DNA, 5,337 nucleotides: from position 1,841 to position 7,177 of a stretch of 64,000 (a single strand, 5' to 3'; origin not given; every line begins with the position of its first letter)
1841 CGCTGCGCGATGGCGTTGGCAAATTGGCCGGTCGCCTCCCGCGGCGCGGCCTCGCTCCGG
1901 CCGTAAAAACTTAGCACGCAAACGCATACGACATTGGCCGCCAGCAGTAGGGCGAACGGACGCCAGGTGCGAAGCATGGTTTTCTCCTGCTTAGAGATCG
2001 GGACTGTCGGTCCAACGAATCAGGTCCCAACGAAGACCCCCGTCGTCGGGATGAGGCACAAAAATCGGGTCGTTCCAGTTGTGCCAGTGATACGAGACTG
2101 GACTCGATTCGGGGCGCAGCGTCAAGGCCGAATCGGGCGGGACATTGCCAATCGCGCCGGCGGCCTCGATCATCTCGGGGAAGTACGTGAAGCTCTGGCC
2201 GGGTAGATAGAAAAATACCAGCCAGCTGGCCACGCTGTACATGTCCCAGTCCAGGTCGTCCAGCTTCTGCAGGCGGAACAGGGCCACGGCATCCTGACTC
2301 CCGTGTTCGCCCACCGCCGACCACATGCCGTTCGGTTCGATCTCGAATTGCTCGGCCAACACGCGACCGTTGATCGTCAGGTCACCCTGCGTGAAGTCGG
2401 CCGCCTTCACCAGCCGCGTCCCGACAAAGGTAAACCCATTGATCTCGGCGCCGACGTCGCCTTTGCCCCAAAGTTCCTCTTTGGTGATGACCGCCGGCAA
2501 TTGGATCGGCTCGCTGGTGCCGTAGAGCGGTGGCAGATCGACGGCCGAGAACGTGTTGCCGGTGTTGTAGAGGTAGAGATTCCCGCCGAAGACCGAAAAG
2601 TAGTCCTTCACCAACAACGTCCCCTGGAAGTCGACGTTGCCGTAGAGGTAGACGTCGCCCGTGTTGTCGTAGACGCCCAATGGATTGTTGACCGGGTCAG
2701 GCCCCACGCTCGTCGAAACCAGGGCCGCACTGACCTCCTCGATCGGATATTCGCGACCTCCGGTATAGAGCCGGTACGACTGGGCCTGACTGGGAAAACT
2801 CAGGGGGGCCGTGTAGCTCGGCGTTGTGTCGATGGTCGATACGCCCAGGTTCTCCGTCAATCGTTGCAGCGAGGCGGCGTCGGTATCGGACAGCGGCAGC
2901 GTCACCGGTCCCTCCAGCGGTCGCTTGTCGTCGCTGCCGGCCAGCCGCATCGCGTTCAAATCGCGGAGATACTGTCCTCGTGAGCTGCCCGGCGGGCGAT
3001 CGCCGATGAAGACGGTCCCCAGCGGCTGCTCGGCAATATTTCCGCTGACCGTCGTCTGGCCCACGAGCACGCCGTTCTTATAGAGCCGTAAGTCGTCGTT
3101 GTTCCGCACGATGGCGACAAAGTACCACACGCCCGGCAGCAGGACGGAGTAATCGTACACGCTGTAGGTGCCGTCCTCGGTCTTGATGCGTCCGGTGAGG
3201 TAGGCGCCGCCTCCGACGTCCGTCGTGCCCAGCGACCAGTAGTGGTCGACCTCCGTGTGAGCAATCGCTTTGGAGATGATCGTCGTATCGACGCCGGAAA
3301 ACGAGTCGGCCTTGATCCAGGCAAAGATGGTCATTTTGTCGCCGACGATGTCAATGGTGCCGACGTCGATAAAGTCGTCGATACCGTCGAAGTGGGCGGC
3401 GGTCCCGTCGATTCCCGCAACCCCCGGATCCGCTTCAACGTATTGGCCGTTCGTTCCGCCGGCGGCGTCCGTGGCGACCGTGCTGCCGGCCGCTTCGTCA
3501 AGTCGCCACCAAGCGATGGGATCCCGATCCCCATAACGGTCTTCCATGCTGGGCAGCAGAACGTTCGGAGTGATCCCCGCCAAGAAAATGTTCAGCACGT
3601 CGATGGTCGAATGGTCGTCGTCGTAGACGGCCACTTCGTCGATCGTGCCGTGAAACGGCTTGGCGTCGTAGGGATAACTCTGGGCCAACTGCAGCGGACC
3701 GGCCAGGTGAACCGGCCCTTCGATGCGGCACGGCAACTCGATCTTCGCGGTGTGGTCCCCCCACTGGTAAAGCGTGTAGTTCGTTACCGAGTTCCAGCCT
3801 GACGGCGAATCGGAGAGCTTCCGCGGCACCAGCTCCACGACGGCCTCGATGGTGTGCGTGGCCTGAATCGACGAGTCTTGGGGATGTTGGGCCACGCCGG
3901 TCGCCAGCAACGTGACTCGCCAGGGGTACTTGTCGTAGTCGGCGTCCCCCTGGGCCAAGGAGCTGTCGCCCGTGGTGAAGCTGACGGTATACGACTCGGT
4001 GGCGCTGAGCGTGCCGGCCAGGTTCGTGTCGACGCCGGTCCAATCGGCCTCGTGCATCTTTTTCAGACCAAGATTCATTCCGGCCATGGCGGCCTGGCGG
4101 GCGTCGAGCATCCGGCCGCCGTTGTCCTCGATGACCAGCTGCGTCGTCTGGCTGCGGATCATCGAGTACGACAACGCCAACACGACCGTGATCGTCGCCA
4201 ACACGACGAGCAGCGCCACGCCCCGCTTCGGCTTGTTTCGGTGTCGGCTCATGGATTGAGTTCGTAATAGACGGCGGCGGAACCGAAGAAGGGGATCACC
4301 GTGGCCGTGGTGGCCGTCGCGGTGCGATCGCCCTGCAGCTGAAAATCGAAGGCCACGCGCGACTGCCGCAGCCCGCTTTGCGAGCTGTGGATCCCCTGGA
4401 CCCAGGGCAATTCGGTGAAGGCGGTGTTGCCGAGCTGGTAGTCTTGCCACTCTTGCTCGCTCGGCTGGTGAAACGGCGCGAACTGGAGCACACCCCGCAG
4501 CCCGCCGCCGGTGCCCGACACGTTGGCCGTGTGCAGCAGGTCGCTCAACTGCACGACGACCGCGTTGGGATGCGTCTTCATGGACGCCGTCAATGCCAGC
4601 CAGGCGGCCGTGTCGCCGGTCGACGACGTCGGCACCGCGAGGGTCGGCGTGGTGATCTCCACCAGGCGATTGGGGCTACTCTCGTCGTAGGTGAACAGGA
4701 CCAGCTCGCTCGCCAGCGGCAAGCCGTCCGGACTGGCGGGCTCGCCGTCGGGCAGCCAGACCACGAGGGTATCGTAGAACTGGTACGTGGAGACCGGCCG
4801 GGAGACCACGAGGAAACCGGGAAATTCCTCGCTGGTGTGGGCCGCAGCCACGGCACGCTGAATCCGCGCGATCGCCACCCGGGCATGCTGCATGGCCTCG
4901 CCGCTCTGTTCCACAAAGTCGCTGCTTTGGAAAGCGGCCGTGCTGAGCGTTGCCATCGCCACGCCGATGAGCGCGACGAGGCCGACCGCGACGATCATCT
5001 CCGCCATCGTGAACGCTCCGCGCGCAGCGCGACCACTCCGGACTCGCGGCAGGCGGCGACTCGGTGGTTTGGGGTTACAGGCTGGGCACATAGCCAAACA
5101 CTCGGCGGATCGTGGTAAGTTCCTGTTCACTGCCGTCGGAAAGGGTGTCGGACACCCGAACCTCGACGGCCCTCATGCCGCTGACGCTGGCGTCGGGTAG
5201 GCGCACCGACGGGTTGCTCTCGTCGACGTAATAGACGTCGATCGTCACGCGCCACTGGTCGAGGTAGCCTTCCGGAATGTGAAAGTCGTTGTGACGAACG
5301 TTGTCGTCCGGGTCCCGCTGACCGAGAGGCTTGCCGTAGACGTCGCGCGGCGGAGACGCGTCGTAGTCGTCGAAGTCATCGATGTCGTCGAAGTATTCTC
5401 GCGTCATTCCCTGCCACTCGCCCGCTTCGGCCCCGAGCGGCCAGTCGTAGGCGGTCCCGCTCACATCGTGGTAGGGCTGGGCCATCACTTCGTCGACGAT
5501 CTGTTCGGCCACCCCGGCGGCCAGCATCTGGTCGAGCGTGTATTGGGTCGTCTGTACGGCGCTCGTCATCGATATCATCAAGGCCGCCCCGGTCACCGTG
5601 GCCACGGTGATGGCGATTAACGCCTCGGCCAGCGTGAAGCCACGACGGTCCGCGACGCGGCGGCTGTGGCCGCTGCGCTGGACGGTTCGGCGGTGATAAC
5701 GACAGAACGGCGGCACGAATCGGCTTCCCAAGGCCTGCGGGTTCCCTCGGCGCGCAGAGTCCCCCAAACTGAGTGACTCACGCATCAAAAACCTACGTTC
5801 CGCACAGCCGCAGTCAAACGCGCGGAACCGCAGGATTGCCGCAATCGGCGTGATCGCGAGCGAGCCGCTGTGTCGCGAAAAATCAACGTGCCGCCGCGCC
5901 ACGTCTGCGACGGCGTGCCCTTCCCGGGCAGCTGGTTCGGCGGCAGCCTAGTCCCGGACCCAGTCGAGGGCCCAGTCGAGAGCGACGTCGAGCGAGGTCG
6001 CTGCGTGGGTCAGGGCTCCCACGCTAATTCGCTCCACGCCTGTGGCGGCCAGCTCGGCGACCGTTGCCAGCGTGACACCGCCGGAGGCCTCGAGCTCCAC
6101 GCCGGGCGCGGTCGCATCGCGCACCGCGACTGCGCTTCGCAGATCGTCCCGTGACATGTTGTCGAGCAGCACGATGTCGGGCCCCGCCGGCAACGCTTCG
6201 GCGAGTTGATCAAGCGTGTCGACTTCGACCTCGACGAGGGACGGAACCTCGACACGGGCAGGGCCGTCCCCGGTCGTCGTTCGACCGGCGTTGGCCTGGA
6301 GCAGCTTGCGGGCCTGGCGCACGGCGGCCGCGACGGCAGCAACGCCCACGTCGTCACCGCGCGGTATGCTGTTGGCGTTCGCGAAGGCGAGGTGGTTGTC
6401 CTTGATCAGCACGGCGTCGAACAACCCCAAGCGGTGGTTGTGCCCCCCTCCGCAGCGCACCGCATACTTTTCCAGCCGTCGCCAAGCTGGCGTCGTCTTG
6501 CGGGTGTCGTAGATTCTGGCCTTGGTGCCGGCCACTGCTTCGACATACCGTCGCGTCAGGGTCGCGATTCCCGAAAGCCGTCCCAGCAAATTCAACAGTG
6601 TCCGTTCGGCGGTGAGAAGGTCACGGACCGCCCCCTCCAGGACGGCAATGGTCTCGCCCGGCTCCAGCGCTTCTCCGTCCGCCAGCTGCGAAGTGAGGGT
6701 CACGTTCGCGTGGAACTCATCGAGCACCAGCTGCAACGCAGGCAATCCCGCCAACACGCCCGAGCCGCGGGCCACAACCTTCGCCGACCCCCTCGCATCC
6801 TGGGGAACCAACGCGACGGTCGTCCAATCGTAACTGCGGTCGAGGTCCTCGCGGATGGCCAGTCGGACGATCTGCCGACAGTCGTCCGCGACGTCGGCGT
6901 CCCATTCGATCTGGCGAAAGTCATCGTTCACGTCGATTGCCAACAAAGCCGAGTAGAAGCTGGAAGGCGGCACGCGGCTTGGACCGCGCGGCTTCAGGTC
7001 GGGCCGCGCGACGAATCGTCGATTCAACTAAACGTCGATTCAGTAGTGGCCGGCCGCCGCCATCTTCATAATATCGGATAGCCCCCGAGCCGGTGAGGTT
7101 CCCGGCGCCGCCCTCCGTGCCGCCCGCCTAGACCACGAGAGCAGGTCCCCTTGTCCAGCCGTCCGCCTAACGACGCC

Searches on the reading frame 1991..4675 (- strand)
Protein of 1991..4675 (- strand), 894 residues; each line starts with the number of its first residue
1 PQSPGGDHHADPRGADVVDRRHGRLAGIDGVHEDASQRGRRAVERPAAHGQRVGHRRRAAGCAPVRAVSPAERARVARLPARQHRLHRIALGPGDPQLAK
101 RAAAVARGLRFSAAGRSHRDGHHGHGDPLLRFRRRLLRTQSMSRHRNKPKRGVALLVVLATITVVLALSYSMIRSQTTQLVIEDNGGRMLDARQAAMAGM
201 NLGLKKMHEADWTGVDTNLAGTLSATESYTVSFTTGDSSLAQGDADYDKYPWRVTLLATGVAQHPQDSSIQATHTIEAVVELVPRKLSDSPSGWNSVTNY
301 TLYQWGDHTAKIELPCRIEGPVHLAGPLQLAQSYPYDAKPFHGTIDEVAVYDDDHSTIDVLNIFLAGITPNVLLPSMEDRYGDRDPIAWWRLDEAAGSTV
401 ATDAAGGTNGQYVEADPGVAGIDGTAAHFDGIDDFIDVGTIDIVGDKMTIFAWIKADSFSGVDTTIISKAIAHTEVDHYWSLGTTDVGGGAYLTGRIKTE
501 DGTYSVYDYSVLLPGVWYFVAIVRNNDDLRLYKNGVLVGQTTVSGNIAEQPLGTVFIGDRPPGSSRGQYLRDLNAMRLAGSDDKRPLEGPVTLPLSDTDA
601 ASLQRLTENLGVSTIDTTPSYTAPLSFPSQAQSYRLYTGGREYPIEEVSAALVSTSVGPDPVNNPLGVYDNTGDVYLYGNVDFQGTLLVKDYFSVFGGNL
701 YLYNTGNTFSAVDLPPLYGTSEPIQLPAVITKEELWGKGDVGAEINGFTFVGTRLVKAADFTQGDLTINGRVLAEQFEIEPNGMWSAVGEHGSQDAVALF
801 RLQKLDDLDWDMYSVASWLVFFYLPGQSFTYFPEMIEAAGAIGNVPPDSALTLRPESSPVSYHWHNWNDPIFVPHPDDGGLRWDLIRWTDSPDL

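Call 60: search_protein_families(library=pfam, proteins=[window:1991-4675:-], max_evalue=0.0001)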
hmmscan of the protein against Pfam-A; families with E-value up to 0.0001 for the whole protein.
window:1991-4675:- (894 aa): 1 family
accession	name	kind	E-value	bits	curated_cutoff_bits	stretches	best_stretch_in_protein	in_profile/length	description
PF13385.13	Laminin_G_3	-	1.9e-16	61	27.6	1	431-564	2-128/151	Concanavalin A-like lectin/glucanases superfamily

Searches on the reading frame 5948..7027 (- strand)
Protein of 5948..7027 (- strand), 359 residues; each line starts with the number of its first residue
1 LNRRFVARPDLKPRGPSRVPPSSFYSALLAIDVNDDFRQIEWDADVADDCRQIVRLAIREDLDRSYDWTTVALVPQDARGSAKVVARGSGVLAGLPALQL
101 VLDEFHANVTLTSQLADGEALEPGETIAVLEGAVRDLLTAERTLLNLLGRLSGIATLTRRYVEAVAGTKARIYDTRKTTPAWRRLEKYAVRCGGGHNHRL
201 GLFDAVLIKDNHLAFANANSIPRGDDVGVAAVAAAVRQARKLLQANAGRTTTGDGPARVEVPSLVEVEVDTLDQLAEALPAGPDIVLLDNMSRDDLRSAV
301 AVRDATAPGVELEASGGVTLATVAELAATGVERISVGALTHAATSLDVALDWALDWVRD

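Call 60: search_protein_families(library=pfam, proteins=[window:5948-7027:-], max_evalue=0.0001)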
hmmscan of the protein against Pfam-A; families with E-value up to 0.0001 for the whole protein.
window:5948-7027:- (359 aa): 2 families
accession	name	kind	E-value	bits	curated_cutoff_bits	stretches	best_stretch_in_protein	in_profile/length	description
PF01729.25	QRPTase_C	-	4.8e-54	183.1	23.1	1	154-351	1-169/169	Quinolinate phosphoribosyl transferase, C-terminal domain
PF02749.22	QRPTase_N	-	1.2e-19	70.8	27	1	67-152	1-82/82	Quinolinate phosphoribosyl transferase, N-terminal domain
